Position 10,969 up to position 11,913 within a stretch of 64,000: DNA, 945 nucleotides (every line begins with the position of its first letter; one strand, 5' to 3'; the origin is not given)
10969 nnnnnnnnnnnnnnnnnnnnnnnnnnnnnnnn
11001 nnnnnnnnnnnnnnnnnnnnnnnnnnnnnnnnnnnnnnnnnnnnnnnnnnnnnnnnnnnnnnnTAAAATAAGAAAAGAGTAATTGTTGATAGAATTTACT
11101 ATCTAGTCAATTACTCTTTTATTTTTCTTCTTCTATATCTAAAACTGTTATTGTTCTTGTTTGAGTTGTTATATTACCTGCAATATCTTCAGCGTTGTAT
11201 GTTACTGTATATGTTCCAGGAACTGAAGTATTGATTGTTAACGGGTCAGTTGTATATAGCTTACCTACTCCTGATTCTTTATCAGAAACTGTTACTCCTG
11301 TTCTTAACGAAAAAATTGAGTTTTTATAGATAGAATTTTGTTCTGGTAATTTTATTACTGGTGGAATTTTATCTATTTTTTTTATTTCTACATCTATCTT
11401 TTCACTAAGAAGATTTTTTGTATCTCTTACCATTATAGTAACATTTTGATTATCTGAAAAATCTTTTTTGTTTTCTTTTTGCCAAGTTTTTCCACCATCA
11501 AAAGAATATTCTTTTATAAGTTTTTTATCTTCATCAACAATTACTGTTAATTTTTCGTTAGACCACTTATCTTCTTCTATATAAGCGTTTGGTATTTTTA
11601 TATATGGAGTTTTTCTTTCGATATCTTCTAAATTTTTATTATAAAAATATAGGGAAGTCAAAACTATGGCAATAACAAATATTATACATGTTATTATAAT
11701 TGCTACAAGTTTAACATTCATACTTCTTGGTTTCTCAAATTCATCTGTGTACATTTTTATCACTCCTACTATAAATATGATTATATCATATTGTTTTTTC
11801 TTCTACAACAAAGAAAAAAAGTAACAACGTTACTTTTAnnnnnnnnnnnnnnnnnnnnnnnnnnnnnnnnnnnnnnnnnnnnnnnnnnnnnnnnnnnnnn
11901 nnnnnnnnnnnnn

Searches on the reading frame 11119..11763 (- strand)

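Call 32: search_protein_families(library=pfam, proteins=[window:11119-11763:-], max_evalue=0.00001)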
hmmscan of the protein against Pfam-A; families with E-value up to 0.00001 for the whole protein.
window:11119-11763:- (214 aa): 1 family
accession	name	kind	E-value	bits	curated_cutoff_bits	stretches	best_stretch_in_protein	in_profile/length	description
PF16403.11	Bact_surface_Ig-like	-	8.7e-09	35.8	27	1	156-207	21-71/71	Bacterial surface protein, Ig-like domain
